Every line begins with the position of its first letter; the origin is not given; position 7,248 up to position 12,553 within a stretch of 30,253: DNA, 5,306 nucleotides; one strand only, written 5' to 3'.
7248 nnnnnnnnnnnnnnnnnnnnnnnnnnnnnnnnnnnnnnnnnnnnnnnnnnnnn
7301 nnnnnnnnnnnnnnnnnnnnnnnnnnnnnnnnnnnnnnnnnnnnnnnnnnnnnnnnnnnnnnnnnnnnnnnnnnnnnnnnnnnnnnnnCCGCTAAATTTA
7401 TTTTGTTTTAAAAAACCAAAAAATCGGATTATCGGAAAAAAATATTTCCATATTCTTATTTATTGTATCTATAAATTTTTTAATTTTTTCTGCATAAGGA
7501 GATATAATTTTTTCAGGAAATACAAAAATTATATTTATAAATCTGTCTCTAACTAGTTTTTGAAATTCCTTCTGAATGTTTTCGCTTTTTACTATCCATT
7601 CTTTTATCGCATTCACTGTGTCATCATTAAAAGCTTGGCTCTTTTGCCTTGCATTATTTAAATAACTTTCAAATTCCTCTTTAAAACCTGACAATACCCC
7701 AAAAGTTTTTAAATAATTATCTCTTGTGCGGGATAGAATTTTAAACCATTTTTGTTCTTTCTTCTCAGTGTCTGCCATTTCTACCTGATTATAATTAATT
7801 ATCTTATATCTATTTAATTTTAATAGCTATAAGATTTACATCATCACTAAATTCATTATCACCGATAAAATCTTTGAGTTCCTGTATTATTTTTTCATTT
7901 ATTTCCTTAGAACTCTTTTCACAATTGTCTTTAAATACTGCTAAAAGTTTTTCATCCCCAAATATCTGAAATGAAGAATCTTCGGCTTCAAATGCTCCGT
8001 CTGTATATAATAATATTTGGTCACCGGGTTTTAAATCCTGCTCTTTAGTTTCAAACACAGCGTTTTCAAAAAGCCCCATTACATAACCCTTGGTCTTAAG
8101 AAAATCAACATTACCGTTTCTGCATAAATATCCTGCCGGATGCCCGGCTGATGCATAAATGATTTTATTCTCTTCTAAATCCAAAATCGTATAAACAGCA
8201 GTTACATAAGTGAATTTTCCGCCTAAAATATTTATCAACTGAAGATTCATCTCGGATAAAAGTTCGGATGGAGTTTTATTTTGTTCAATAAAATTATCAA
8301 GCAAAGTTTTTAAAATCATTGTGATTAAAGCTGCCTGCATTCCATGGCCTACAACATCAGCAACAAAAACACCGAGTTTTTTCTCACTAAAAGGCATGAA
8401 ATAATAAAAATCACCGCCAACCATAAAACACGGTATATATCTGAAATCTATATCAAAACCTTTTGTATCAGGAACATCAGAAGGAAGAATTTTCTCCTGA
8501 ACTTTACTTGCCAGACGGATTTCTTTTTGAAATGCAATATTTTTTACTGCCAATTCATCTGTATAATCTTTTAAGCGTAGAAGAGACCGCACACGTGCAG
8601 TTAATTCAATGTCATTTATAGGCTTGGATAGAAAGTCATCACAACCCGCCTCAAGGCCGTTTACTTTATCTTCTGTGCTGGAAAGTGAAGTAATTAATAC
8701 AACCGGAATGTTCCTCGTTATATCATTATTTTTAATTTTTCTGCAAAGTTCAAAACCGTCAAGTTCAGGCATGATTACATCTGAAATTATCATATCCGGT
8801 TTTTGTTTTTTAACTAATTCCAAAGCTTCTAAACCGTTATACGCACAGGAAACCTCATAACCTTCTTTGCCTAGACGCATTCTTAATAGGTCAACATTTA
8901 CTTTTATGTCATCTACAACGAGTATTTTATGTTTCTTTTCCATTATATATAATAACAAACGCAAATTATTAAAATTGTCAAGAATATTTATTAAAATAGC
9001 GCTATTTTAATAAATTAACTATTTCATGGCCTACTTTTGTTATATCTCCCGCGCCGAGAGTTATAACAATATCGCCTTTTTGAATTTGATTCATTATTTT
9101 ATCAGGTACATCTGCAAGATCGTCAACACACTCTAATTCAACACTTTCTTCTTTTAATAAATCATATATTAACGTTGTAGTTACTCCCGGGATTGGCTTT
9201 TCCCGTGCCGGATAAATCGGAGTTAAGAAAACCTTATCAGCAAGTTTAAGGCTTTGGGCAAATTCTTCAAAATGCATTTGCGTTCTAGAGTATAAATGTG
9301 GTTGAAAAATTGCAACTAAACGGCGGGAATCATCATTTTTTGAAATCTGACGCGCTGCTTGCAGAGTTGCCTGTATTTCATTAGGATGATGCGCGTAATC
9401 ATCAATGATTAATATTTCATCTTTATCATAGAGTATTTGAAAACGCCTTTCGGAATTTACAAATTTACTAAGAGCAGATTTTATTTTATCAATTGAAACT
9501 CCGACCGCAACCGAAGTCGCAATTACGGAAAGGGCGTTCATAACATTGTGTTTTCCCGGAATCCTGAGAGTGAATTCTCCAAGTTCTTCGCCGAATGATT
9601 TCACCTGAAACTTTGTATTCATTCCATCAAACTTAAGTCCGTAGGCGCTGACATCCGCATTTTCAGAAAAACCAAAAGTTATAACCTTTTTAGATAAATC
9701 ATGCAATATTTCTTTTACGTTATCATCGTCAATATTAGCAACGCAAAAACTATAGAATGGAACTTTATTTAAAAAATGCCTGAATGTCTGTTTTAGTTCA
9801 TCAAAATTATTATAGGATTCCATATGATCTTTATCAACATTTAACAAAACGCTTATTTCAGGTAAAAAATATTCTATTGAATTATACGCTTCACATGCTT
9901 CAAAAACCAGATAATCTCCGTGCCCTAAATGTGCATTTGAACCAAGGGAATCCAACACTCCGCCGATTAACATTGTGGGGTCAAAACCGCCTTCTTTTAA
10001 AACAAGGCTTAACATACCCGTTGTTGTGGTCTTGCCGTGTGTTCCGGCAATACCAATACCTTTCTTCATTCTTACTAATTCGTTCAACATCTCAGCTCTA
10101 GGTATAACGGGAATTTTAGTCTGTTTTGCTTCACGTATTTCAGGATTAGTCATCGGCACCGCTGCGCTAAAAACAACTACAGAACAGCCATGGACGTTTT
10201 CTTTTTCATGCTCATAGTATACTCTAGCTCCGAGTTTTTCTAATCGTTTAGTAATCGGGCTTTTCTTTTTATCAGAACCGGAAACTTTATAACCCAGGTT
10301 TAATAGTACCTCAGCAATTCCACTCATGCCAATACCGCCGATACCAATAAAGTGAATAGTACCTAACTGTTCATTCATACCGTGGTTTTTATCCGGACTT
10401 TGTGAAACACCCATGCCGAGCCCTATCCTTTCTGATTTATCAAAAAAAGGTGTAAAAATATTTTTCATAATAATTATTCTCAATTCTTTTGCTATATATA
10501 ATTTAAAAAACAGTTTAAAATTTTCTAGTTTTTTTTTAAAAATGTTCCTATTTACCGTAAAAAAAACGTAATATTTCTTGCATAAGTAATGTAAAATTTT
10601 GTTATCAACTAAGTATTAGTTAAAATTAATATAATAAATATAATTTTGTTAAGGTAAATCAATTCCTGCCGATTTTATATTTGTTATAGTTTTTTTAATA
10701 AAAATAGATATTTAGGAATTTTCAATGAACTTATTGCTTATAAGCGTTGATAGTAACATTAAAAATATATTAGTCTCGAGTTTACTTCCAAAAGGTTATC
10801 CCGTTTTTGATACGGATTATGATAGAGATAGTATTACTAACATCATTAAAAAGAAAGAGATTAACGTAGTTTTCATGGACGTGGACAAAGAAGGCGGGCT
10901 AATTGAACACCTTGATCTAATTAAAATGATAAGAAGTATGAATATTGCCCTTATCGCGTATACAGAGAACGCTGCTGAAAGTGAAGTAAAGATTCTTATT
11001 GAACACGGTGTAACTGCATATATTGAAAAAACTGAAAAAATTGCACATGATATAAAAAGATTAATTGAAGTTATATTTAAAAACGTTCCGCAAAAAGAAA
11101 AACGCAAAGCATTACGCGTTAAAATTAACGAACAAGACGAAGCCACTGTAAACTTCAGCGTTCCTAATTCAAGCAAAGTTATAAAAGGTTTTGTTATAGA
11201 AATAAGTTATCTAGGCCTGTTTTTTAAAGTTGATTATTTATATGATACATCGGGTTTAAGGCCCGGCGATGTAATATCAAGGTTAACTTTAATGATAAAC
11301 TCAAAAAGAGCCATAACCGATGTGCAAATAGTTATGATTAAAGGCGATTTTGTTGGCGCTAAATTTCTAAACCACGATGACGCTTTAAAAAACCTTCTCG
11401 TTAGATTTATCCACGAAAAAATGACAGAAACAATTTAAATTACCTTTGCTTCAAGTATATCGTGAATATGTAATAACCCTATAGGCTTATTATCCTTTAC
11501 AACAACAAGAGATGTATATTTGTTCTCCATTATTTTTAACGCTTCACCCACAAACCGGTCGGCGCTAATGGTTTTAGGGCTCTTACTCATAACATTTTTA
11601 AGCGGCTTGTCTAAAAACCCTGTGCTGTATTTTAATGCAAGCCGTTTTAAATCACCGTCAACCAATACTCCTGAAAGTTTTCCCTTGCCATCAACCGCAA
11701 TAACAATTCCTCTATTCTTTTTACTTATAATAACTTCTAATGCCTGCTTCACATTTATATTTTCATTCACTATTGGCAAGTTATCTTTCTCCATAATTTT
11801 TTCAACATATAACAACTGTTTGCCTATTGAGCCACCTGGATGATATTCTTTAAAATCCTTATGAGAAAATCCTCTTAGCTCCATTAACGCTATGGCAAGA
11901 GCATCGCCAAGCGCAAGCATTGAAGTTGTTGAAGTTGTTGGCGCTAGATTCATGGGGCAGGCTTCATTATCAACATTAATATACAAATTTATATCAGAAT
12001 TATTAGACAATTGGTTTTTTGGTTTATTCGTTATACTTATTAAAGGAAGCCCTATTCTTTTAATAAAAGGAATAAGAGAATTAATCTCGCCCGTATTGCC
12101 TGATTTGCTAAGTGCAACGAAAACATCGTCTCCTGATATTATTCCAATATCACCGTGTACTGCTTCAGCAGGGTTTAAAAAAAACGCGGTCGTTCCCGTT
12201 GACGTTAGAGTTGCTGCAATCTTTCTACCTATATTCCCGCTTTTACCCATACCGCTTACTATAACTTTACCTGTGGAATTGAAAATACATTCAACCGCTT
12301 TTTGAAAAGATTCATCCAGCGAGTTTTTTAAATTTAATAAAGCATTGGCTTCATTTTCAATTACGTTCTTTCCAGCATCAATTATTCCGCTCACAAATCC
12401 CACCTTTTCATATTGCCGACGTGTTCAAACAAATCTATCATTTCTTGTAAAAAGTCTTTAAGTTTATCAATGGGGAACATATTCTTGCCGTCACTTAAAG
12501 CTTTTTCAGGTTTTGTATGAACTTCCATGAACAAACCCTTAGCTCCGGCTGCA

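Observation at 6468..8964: Three-gene partner-switch-like operon where both the PP2C phosphatase and the GHKL serine-kinase carry their own receiver domains, with a non-STAS small protein between them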

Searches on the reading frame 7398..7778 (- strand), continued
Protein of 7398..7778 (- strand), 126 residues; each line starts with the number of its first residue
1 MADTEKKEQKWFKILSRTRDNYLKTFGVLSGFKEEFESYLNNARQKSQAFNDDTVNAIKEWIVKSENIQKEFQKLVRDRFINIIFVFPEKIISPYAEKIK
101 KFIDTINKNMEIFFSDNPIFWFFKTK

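Call 68: find_related_loci(query=A5, collection=metagenome_contigs, flank=8000)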
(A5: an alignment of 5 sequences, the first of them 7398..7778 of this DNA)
Query A5 (126 aa) in metagenome_contigs; peptide patterns used: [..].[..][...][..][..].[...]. (x = any residue, [..] = any of these).
122 stretches matched a pattern; 1 encode a relative of the query (tblastn E <= 1e-3); 1 distinct loci.
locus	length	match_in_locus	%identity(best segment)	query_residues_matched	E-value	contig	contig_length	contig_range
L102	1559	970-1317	39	11-126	3e-27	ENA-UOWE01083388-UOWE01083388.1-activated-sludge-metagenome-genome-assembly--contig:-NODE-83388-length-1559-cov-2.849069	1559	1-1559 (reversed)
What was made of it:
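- Tried and rejected: It returned a single short contig that adds no new context (call 68).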

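Call 71: search_protein_families(library=pfam, proteins=[L099:5890-6171:+], max_evalue=0.001)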
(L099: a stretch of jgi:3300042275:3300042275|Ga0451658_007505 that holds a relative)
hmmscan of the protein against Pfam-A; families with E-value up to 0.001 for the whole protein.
L099:5890-6171:+ (93 aa): 0 families

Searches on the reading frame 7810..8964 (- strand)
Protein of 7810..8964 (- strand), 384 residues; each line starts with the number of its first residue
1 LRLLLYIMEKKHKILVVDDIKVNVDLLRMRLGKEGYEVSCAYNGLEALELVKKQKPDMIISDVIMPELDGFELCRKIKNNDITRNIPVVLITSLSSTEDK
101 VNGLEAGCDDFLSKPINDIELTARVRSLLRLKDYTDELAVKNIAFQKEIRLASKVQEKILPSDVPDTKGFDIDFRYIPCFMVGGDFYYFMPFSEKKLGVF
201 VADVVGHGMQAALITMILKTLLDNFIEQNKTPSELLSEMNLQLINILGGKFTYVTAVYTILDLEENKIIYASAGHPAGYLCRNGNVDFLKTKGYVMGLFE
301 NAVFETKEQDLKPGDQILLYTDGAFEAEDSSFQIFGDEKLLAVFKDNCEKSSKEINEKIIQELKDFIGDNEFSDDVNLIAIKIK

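Call 3: search_protein_families(library=pfam, proteins=[window:7810-8964:-], max_evalue=1)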
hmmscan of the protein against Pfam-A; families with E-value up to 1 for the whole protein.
window:7810-8964:- (384 aa): 4 families
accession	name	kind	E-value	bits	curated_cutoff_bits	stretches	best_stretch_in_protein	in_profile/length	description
PF07228.17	SpoIIE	-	1e-48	166.2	25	1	194-383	2-191/192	Stage II sporulation protein E (SpoIIE)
PF00072.30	Response_reg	-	6.7e-30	104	30.2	1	14-126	1-111/111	Response regulator receiver domain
PF23198.2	PDE8A_N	-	0.00015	22.1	29.6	1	33-99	32-99/147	PDE8A-like, N-terminal domain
PF06748.17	DUF1217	-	0.13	12.8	22.9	1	295-346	63-114/149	Protein of unknown function (DUF1217)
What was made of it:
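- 7810..8964 (-): REC + PP2C (SpoIIE-family) serine/threonine phosphatase, RssB/RsbY-like response regulator. The probable start is ATG 8943 (377 aa). Pfam Response_reg 6.7e-30 and SpoIIE 1e-48 (call 3).
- Checked: 7810-8964, 384 aa: Pfam Response_reg 6.7e-30 (residues 14-126) and SpoIIE/PP2C 1e-48 (194-383) (call 3).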

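Call 4: search_protein_families(library=ncbifam, proteins=[window:7810-8964:-], max_evalue=1)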
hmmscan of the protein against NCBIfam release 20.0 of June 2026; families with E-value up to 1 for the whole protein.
window:7810-8964:- (384 aa): 102 families (the best 25 are shown)
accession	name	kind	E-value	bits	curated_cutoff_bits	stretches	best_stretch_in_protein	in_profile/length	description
NF007135.0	PRK09581.1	equivalog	2.2e-55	188.3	474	1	13-150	4-140/457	PleD family two-component system response regulator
NF045505.1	RR_RssB_Pseudo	equivalog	1.9e-45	155.6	700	1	10-326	4-340/394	two-component system response regulator RssB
NF045944.1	ResRegRpaBCyano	equivalog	2.1e-33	115.6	330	1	15-137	1-120/229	response regulator transcription factor RpaB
NF040534.1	resp_reg_YycF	equivalog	3.2e-33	114.9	340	1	13-137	2-123/231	response regulator YycF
TIGR02154.1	PhoB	equivalog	2e-32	112.3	296.2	1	12-148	3-142/226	phosphate regulon transcriptional regulator PhoB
NF040689.1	MtrAB_MtrA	equivalog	3e-30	105.2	300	1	14-150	1-136/219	MtrAB system response regulator MtrA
NF041733.1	resp_reg_CseB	equivalog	1.3e-29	103.2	350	1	13-139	2-125/228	two-component system response regulator CseB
NF033117.2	vanR_ACDEGLN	exception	3.8e-29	101.9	350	1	14-139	1-124/226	VanR-ABDEGLN family response regulator transcription factor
NF053854.1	RespRegPhoBBctds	equivalog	1.9e-28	99.4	270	1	14-137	1-123/225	two-component system response regulator PhoB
NF008296.0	PRK11083.1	equivalog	2.2e-27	95.9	273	1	10-134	2-123/228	two-component system response regulator CreB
NF033120.0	vanR_FM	exception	6.8e-27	94.6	460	1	11-130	3-119/231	vancomycin resistance response regulator transcription factor, VanR-F/VanR-M family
NF008199.0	PRK10955.1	equivalog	2.8e-25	89.6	341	1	12-138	2-124/232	envelope stress response regulator transcription factor CpxR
NF007005.1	PRK09468.1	equivalog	3.6e-25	88.8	331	1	10-133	2-123/237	osmolarity response regulator transcription factor OmpR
NF012227.0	AdeR_RR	equivalog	5.2e-25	88.3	340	1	10-155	10-151/239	efflux system response regulator transcription factor AdeR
TIGR01387.1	cztR_silR_copR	subfamily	5.8e-25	88.2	279.2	1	14-144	1-131/218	heavy metal response regulator transcription factor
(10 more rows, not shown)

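Call 57: search_solved_structures(query=window:7810-8964:-, max_evalue=1e-10)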
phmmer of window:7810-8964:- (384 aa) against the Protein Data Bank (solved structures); distinct sequences matched with E-value up to 1e-10: 138 (the best 60 are shown).
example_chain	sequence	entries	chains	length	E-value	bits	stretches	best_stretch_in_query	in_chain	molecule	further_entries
9g85_A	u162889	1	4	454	1.4e-47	165.6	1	13-142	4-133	Response regulator PleD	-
2wb4_A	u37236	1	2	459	1.4e-47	165.6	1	13-142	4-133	DIGUANYLATE CYCLASE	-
9g86_A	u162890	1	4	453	1.6e-47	165.4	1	13-142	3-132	Response regulator PleD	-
1w25_A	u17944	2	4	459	1.6e-47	165.4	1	13-142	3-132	STALKED-CELL DIFFERENTIATION CONTROLLING PROTEIN | RESPONSE REGULATOR PLED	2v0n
3eq2_A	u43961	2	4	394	2.2e-42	148.5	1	13-326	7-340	Probable two-component response regulator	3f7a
2zwm_A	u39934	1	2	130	2.1e-29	105.8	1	12-131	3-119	Transcriptional regulatory protein yycF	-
3f6p_A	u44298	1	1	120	2.6e-29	105.5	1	12-130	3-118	Transcriptional regulatory protein yycF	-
1nxo_A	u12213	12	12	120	2.2e-28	102.4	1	13-131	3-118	DNA-binding response regulator | Response regulator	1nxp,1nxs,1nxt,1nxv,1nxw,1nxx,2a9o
6eb7_A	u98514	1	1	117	4.3e-28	101.5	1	13-130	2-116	DNA-binding response regulator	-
3gt7_A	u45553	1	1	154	4.5e-27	98.1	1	10-137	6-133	Sensor protein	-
8fk2_A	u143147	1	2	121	7e-27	97.5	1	13-131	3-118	Putative response regulator CovR VicR-like protein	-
9dvt_R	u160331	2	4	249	4.7e-26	94.8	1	11-134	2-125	DNA-binding dual master transcriptional regulator RpaA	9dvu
1mvo_A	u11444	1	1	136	8.5e-26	93.9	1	12-133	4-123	PhoP response regulator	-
3t6k_A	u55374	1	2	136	4.1e-25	91.7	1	10-130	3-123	Response regulator receiver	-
12aw_A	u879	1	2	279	1.3e-23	86.8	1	14-161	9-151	HYBRID TWO-COMPONENT SYSTEM PROTEIN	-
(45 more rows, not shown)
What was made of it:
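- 7810..8964 (-): The best solved relative is P. aeruginosa RssB 3EQ2, E 2.2e-42 (call 57).
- Closest known: RssB-RssC of Pseudomonas aeruginosa, and RsbY of Bacillus cereus. Same: The best solved relative is P. aeruginosa RssB 3EQ2, E 2.2e-42 (call 57), with an NCBIfam RssB_Pseudo hit at 1.9e-45, below that model's cutoff (call 4).
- The PP2C protein's best solved relative is RssB of P. aeruginosa (call 57).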

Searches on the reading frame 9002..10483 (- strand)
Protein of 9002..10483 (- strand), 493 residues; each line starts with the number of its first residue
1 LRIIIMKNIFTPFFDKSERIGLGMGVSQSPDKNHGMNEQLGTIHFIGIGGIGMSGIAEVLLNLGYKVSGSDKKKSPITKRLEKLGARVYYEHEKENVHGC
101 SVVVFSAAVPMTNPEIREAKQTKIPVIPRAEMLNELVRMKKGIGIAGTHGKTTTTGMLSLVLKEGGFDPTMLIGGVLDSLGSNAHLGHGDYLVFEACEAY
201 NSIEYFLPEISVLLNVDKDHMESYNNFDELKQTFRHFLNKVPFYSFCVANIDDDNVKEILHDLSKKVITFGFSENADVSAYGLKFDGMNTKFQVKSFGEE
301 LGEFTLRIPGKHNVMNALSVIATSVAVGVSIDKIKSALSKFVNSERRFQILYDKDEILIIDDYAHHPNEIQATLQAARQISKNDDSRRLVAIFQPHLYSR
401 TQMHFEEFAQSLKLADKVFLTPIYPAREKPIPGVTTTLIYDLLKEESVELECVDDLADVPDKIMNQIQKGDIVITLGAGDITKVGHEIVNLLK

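Call 32: list_cluster_members(proteins=[P0001, P0002, P0003, window:9002-10483:-, window:3813-6389:-])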
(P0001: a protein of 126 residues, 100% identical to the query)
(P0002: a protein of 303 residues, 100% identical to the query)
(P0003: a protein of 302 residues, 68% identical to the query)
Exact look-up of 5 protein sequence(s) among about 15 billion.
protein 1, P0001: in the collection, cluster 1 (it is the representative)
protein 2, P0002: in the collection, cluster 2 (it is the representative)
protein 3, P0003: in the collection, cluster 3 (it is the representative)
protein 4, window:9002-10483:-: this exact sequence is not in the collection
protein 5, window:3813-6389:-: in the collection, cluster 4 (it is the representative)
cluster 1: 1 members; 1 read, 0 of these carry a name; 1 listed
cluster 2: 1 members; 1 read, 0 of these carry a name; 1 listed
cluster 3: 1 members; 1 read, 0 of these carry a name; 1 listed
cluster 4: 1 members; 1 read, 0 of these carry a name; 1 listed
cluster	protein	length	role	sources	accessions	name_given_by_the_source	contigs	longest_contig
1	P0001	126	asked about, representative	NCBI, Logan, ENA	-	-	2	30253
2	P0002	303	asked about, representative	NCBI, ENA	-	-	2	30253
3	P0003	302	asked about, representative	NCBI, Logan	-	-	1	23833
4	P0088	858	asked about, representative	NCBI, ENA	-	-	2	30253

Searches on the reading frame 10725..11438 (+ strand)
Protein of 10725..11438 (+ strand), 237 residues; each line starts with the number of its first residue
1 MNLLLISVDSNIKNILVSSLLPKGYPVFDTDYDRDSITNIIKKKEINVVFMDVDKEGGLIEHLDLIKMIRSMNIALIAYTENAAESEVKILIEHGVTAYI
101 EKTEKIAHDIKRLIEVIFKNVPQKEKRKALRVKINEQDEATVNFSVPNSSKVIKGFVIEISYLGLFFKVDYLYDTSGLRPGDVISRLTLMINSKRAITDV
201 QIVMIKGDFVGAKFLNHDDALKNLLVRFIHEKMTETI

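Call 3: search_protein_families(library=pfam, proteins=[window:10725-11438:+], max_evalue=1)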
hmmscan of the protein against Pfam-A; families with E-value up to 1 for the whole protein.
window:10725-11438:+ (237 aa): 2 families
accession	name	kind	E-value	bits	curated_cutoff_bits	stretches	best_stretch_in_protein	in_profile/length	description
PF00072.30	Response_reg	-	2.7e-05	24.7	30.2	1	13-106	11-103/111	Response regulator receiver domain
PF07238.19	PilZ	-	0.00018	22.2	22.5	1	126-229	2-100/102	PilZ domain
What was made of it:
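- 10725..11438 (+): Degenerate REC + PilZ protein, divergent from murC. The arrangement is conserved in the closest relative. Pfam Response_reg 2.7e-5 and PilZ 1.8e-4 (call 3).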

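Call 4: search_protein_families(library=ncbifam, proteins=[window:10725-11438:+], max_evalue=1)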
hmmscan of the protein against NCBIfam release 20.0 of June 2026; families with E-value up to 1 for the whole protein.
window:10725-11438:+ (237 aa): 4 families
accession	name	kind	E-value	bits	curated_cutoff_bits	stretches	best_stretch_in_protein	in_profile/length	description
NF047654.1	DiguCycDgcRLepto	equivalog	2.4e-05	23.4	500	1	4-125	5-124/295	diguanylate cyclase DgcR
NF008378.0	PRK11173.1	equivalog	5.4e-05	22.6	334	1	4-104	7-105/238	two-component system response regulator ArcA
NF051870.1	NAssimRespRegNtrX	equivalog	0.0015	17.5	600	1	2-138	3-139/452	nitrogen assimilation response regulator NtrX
TIGR02154.1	PhoB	equivalog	0.012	15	296.2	1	2-128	4-131/226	phosphate regulon transcriptional regulator PhoB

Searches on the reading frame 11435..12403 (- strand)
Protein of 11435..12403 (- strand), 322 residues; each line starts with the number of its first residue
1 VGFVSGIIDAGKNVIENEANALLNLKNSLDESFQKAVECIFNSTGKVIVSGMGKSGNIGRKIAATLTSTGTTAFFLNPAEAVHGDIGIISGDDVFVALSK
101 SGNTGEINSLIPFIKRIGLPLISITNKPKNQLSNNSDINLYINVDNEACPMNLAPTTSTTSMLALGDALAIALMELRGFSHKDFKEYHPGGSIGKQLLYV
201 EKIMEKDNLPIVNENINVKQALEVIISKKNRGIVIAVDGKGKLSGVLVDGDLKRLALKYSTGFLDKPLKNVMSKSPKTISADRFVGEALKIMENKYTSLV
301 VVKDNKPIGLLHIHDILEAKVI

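Call 30: search_protein_families(library=pfam, proteins=[window:11435-12403:-], max_evalue=0.001)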
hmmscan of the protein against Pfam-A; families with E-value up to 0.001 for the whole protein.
window:11435-12403:- (322 aa): 3 families
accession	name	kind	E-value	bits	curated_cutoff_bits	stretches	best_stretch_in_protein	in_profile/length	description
PF01380.27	SIS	-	2.1e-26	92.7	25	1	43-172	4-131/131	SIS domain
PF00571.33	CBS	-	2.9e-18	66.4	24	2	269-319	2-54/57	CBS domain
PF13580.11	SIS_2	-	0.00013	22.5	27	0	91-125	103-137/138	SIS domain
